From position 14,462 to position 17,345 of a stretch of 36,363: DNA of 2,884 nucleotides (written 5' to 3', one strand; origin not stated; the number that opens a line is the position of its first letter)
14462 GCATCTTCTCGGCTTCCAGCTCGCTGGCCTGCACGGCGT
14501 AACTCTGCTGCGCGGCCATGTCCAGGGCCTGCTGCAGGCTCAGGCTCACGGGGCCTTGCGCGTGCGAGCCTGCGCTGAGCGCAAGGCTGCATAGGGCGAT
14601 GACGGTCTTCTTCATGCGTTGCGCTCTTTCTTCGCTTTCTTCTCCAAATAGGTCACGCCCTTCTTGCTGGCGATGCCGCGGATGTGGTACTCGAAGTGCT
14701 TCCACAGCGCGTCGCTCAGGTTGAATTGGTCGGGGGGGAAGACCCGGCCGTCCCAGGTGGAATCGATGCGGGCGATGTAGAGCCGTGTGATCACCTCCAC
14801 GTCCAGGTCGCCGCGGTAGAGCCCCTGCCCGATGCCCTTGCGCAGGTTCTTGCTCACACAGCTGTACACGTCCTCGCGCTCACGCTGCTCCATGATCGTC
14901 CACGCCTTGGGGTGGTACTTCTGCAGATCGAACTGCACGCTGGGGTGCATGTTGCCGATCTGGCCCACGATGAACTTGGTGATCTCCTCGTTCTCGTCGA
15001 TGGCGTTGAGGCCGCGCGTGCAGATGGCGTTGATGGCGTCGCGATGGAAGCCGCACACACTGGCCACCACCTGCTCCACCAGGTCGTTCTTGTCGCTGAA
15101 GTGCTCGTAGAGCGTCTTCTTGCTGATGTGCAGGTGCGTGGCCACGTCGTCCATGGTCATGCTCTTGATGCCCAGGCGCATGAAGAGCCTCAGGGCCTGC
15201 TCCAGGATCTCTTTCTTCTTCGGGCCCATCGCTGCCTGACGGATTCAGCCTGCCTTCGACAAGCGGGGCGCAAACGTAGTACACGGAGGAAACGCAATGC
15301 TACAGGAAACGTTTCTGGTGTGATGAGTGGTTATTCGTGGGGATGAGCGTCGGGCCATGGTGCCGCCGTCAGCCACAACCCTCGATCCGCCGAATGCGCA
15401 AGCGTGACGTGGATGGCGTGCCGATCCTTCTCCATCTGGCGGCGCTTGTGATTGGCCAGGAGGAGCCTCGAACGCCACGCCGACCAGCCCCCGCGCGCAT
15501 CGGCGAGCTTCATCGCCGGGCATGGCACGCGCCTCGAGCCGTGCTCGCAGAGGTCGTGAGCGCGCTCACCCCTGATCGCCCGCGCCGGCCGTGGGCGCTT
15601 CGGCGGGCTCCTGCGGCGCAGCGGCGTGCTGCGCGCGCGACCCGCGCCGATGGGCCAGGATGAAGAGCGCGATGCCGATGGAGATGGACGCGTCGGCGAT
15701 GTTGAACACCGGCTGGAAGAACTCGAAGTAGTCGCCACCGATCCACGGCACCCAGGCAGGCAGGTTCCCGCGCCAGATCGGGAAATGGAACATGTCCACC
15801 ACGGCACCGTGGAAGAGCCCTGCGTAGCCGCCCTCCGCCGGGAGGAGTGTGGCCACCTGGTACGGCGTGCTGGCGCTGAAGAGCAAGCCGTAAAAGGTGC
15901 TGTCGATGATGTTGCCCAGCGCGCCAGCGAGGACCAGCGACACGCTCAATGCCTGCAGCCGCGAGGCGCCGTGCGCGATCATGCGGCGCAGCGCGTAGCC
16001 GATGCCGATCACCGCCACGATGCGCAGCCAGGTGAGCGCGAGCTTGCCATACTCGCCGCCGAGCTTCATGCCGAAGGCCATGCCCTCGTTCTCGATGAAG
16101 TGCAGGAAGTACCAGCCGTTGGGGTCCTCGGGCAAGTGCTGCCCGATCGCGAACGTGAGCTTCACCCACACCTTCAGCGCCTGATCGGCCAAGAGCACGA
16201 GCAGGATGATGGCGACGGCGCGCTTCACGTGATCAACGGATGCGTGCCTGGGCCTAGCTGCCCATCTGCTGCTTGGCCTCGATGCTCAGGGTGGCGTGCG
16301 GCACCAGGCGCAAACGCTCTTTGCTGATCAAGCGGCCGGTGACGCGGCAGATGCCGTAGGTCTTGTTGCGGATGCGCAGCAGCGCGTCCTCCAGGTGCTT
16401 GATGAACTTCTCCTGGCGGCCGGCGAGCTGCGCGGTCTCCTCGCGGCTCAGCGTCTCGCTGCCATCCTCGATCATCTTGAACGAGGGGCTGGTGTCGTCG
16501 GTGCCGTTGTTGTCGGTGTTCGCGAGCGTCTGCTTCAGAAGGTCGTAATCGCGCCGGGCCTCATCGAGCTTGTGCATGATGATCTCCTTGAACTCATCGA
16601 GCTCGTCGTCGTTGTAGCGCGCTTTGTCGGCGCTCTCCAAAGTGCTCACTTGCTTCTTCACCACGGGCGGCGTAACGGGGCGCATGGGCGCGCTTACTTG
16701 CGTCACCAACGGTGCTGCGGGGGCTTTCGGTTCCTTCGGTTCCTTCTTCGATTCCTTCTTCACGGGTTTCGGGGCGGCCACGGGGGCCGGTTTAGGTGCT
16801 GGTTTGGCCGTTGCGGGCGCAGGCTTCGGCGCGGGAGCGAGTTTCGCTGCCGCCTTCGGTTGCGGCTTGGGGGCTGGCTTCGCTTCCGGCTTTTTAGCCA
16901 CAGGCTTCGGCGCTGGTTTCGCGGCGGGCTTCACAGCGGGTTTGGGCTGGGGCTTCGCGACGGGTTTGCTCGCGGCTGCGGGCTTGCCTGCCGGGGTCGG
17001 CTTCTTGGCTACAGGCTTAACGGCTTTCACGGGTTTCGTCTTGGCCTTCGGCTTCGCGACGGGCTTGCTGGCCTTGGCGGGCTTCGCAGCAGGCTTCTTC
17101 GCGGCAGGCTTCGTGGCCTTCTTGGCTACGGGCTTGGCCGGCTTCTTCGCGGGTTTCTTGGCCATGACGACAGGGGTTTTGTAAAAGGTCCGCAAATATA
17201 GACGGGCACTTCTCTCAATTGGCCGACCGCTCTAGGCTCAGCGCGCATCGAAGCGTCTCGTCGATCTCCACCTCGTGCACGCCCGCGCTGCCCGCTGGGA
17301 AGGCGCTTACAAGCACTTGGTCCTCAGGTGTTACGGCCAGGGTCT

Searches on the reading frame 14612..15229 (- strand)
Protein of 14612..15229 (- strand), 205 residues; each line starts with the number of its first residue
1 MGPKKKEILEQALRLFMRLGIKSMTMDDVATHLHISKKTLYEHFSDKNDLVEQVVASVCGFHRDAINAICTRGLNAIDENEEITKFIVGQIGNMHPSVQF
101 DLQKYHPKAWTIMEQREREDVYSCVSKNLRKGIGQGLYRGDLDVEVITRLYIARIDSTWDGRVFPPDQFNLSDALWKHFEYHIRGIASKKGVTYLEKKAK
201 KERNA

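Call 37: search_protein_families(library=pfam, proteins=[window:14612-15229:-], max_evalue=0.01)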
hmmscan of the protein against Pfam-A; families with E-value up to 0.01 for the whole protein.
window:14612-15229:- (205 aa): 2 families
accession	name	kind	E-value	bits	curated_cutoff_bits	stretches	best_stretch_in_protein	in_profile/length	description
PF00440.29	TetR_N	-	5e-13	49.1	24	1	8-54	1-47/47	Bacterial regulatory proteins, tetR family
PF13022.12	HTH_Tnp_1_2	-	0.0049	17.4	27.9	0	12-53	15-55/122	Helix-turn-helix of insertion element transposase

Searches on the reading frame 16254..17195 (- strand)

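Call 37: search_protein_families(library=pfam, proteins=[window:16254-17195:-], max_evalue=0.01)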
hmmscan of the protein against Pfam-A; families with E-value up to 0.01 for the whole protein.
window:16254-17195:- (313 aa): 1 family
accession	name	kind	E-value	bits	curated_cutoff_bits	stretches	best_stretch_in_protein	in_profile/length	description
PF01258.23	zf-dskA_traR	-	5e-07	30.1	24.9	1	279-309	2-32/36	Prokaryotic dksA/traR C4-type zinc finger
